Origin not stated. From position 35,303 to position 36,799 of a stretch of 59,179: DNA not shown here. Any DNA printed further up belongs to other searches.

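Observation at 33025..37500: ACP / KAS-III / HMG-synthase / MaoC / AAC(3)-type acyltransferase cassette wired into a nonulosonic-acid operon: candidate undescribed acyl-decoration pathway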

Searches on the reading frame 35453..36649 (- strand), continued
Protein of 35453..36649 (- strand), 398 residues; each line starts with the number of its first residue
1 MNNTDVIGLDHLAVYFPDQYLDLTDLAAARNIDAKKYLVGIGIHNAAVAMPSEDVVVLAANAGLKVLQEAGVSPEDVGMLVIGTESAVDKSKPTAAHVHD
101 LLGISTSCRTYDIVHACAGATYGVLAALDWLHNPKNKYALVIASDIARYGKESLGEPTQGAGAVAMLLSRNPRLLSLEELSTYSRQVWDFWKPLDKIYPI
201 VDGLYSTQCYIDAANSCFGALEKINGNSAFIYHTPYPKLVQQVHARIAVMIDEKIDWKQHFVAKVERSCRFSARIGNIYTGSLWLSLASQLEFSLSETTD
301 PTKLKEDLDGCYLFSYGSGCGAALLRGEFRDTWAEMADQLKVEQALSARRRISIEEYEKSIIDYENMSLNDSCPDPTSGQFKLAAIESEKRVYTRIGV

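Call 15: find_encoding_contigs(protein=P0052, flank=10000, max_places=1)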
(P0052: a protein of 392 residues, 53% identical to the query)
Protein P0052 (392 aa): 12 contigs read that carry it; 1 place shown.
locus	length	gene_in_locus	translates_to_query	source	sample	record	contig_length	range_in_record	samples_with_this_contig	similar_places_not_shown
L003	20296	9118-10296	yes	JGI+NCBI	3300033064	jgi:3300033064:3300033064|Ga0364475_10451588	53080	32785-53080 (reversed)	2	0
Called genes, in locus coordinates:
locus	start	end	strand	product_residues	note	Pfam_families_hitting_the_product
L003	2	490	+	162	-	?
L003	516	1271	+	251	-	-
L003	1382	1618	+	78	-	-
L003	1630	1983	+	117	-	PF14205:Cys_rich_KTR (faint)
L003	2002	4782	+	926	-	PF08238:Sel1 (weak), PF23310:TPR_27 (faint), PF08238:Sel1, PF00656:Peptidase_C14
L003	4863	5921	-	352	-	PF13310:Virulence_RhuM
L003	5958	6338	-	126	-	-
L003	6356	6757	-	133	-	PF12844:HTH_19, PF01381:HTH_3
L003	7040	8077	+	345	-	PF00589:Phage_integrase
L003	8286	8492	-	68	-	PF00589:Phage_integrase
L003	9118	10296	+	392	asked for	PF01154:HMG_CoA_synt_N, PF08540:HMG_CoA_synt_C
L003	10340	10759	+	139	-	PF01575:MaoC_dehydratas, PF13452:FAS1_DH_region (weak), PF03061:4HBT (faint)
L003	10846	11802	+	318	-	PF08392:FAE1_CUT1_RppA (weak), PF08545:ACP_syn_III, PF08541:ACP_syn_III_C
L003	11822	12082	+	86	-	PF00550:PP-binding (weak)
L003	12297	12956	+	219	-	PF25087:GMPPB_C (faint), PF00132:Hexapep (weak)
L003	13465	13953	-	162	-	PF04073:tRNA_edit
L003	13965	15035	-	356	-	PF00072:Response_reg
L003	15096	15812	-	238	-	PF00702:Hydrolase, PF12710:HAD (weak), PF13419:HAD_2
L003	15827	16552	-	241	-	PF01863:YgjP-like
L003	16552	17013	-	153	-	PF03692:CxxCxxCC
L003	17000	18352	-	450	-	PF01656:CbiA, PF13500:AAA_26, PF07685:GATase_3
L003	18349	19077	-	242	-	PF00578:AhpC-TSA (faint), PF02630:SCO1-SenC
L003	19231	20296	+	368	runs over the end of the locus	PF01888:CbiD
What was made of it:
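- In L003/L008 it sits next to integrase genes with only a hexapeptide transferase (call 15).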

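Call 18: find_related_loci(query=window:35453-36649:-, collection=genome_contigs, flank=10000)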
Query window:35453-36649:- (398 aa) in genome_contigs; peptide patterns used: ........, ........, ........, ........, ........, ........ (x = any residue, [..] = any of these).
11 stretches matched a pattern, but none encodes a relative of the query by tblastn (E <= 1e-3).
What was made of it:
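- Tried and rejected: The first genome-collection scan with peptide patterns from the single HMGS found no relative (call 18).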

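Call 20: find_encoding_contigs(protein=window:35453-36649:-, flank=10000, max_places=3)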
Protein window:35453-36649:- (398 aa): 1 contig read that carries it; 1 place shown.
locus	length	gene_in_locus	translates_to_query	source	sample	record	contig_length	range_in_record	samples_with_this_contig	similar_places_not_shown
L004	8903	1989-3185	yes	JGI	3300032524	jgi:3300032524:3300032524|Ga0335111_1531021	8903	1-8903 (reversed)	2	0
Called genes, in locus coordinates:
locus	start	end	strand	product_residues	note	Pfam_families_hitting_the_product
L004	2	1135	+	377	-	?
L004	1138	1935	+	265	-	PF02522:Antibiotic_NAT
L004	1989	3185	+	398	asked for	PF01154:HMG_CoA_synt_N, PF08545:ACP_syn_III (faint), PF08540:HMG_CoA_synt_C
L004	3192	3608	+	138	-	PF01575:MaoC_dehydratas, PF13452:FAS1_DH_region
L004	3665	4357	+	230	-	-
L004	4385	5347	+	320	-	PF08545:ACP_syn_III, PF08541:ACP_syn_III_C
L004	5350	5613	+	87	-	PF00550:PP-binding (weak)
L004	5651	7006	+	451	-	-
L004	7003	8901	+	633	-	?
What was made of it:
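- Checked: The likely true start is the ATG at 37500, 2 nt after the WbuX stop, as called in the identical fragment L004 (call 20).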

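Call 22: find_related_loci(query=A1, collection=genome_contigs, flank=10000)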
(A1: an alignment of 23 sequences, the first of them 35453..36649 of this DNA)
Query A1 (398 aa) in genome_contigs; peptide patterns used: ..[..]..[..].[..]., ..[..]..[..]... (x = any residue, [..] = any of these).
374 stretches matched a pattern; 305 encode a relative of the query (tblastn E <= 1e-3); the best 80 are kept; 80 distinct loci.
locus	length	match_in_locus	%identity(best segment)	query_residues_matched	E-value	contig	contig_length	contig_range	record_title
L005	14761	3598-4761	61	2-393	6e-157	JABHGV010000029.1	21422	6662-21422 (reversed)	MAG: Rhodospirillaceae bacterium isolate SI037_bin24 k141_1069564, whole genome shotgun sequence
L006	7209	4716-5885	54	7-396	1e-147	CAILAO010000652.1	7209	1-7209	MAG: uncultured proteobacterium isolate LJ_bin-0460 genome assembly, contig: bin-0460:0652/1126, whole genome shotgun se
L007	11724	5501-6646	55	7-394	4e-140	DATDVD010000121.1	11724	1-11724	MAG TPA_asm: Coxiellaceae bacterium isolate SMAG_U8075 k141_1176895, whole genome shotgun sequence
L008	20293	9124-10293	53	7-396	3e-134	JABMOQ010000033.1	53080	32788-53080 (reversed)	MAG: Rhodospirillaceae bacterium isolate bin.380 k141_498100, whole genome shotgun sequence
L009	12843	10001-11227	40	1-395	2e-88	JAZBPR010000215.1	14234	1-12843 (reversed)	MAG: Wenzhouxiangella sp. isolate bin.2 k117_5805046, whole genome shotgun sequence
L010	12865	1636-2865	40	1-396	6e-87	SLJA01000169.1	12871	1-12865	MAG: Wenzhouxiangella sp. isolate CSSed165cm_22 CSSed16-5cm-16232, whole genome shotgun sequence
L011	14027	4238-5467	40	1-396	1e-86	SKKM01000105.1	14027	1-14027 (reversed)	MAG: Wenzhouxiangella sp. isolate CSSed162cmA_16 CSSed16-2cmA-12520, whole genome shotgun sequence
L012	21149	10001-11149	41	2-372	3e-86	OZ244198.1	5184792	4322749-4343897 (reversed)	MAG: Arenicellales bacterium isolate acf98f22-c3a9-4478-9d88-117e57475e35 genome assembly, chromosome: 1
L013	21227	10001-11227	40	1-395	2e-86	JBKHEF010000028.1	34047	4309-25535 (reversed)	MAG: Wenzhouxiangella sp. isolate D1M05_10 NODE_576_length_34047_cov_19.786920, whole genome shotgun sequence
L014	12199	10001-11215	39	1-395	4e-86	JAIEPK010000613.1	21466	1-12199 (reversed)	MAG: Candidatus Binatia bacterium isolate co.spades.DASTOOL.2.5kb_007 c_000000437725, whole genome shotgun sequence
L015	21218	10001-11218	41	3-395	6e-86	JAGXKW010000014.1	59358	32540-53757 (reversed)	MAG: Wenzhouxiangellaceae bacterium isolate GSL_GB14_17 NODE_70_length_59358_cov_12.6978, whole genome shotgun sequence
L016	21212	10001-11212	40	1-391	4e-86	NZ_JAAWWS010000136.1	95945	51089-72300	Wenzhouxiangella sp. XN79A 1070, whole genome shotgun sequence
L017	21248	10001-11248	36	7-394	2e-85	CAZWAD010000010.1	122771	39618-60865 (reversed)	MAG TPA_asm: uncultured Chitinophaga sp. isolate SRP287453_co1_292 genome assembly, contig: NODE_148_length_122771_cov_9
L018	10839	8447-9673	40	1-395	2e-85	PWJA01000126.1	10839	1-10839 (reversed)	MAG: Gammaproteobacteria bacterium isolate CSSed10_13m CS-Sed10-C15672, whole genome shotgun sequence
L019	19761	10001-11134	42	5-375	1e-85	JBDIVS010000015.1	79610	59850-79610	MAG: Wenzhouxiangellaceae bacterium isolate Bin_19 NODE_193_length_79610_cov_444.931558, whole genome shotgun sequence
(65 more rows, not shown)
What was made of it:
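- Tried and rejected: It was repeated with a clade alignment (call 22).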

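Call 24: search_solved_structures(query=window:35453-36649:-, max_evalue=0.00001)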
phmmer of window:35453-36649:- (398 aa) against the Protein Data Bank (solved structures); distinct sequences matched with E-value up to 0.00001: 49.
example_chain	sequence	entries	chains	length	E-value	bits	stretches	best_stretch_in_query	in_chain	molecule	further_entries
5hwo_A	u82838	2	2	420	2.9e-72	247.1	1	7-394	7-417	Hydroxymethylglutaryl-CoA synthase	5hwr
5hwp_A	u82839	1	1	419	3e-72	247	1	7-394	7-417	Hydroxymethylglutaryl-CoA synthase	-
5hwq_A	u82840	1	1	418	3.1e-72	246.9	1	7-394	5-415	Hydroxymethylglutaryl-CoA synthase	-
3v4n_A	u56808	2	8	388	3.1e-66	227.2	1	6-392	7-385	HMG-CoA synthase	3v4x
1ysl_A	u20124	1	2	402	1.1e-65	225.3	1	6-392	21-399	HMG-CoA synthase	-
1x9e_A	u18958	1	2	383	1.3e-65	225.1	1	7-392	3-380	HMG-CoA synthase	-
2hdb_A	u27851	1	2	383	4.8e-65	223.3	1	7-392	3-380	HMG-CoA synthase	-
1xpk_A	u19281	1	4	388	5.2e-63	216.6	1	7-393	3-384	3-hydroxy-3-methylglutaryl CoA synthase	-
1xpl_A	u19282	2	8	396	5.3e-63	216.6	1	7-393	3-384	3-hydroxy-3-methylglutaryl CoA synthase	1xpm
1tvz_A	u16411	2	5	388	5.4e-63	216.6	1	7-393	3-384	3-hydroxy-3-methylglutaryl-CoA synthase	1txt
3leh_A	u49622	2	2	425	2e-57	198.2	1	7-396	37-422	Putative hydroxymethylglutaryl-CoA synthase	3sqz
8s81_A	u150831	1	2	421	1.9e-38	135.8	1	6-361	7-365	HMG-CoA synthase-like protein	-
2wya_A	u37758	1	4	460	3e-38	135.1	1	7-224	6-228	HYDROXYMETHYLGLUTARYL-COA SYNTHASE, MITOCHONDRIAL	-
2p8u_A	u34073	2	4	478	4.3e-38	134.6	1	7-247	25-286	Hydroxymethylglutaryl-CoA synthase, cytoplasmic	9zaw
2f82_A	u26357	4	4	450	1.5e-35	126.2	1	7-247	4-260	HMG-CoA synthase | 3-Hydroxy-3-methylglutaryl coenzyme A synthase 1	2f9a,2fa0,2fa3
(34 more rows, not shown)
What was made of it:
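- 35453..36649 (-): HMG-synthase of a distinct, glycan-locus-associated clade. It is proposed to condense acetyl-CoA with acetoacetyl-ACP. PDB scores: M. xanthus MvaS 247 bits, E. faecalis MvaS 227, PksG 122, CurD 109 (call 24).
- On Polyketide beta-branching HMGS cassette (PksG/CurD type): 122 bits to PksG and 109 to CurD, against 247 to M. xanthus MvaS (call 24)
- By similarity the HMGS is of the CoA-using MvaS type rather than the ACP-using PksG/CurD type (call 24). The best PDB relative of the HMGS is the M. xanthus MvaS (call 24). The HMGS is MvaS-like, with a pantetheine-type acceptor expected (call 24). The HMGS is closer to MvaS than to ACP-dependent HMGS enzymes (call 24).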

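Call 26: find_encoding_contigs(protein=P0010, flank=10000, max_places=1)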
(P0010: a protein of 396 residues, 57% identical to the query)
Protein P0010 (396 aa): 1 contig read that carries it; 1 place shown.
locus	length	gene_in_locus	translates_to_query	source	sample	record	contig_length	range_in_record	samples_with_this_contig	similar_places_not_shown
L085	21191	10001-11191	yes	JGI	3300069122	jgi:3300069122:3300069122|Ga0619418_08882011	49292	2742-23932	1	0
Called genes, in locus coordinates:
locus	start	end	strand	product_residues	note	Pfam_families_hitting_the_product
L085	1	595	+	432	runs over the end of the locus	PF00005:ABC_tran, PF13304:AAA_21 (faint)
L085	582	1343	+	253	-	PF13489:Methyltransf_23 (weak), PF08241:Methyltransf_11 (faint)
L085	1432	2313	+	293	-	PF13489:Methyltransf_23, PF07021:MetW, PF13847:Methyltransf_31, PF08241:Methyltransf_11, PF08242:Methyltransf_12, PF13649:Methyltransf_25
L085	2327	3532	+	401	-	PF00534:Glycos_transf_1, PF13692:Glyco_trans_1_4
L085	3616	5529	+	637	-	-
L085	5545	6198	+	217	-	PF13489:Methyltransf_23 (weak), PF08242:Methyltransf_12 (weak), PF13847:Methyltransf_31 (weak), PF08241:Methyltransf_11, PF13649:Methyltransf_25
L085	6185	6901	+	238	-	PF00535:Glycos_transf_2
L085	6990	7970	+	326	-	PF00535:Glycos_transf_2, PF10111:Glyco_tranf_2_2, PF13641:Glyco_tranf_2_3 (weak)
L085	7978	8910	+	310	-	PF00535:Glycos_transf_2, PF10111:Glyco_tranf_2_2, PF13641:Glyco_tranf_2_3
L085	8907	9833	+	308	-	PF13641:Glyco_tranf_2_3 (weak), PF00535:Glycos_transf_2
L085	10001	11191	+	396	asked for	PF01154:HMG_CoA_synt_N, PF08540:HMG_CoA_synt_C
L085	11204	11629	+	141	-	PF13452:FAS1_DH_region, PF01575:MaoC_dehydratas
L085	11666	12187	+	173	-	PF14602:Hexapep_2 (faint), PF25087:GMPPB_C (faint), PF00132:Hexapep (faint), PF25084:LbH_EIF2B (weak)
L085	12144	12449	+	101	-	PF00550:PP-binding (weak)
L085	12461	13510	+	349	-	PF00195:Chal_sti_synt_N (weak), PF08545:ACP_syn_III, PF08541:ACP_syn_III_C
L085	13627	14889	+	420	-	PF04932:Wzy_C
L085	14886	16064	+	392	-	PF00534:Glycos_transf_1, PF13692:Glyco_trans_1_4, PF20706:GT4-conflict (weak)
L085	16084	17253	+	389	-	PF13439:Glyco_transf_4, PF13579:Glyco_trans_4_4, PF20706:GT4-conflict, PF00534:Glycos_transf_1, PF13692:Glyco_trans_1_4, PF13524:Glyco_trans_1_2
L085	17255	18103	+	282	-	PF00535:Glycos_transf_2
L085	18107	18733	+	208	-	PF02698:DUF218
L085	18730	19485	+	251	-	PF00535:Glycos_transf_2, PF10111:Glyco_tranf_2_2, PF13641:Glyco_tranf_2_3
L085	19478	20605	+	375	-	PF14907:NTP_transf_5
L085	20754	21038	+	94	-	PF04014:MazE_antitoxin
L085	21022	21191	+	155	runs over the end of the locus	-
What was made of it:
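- In L085 the cassette lies in a glycosyltransferase/Wzy cluster with no nonulosonate or aminotransferase gene within 10 kb (call 26).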
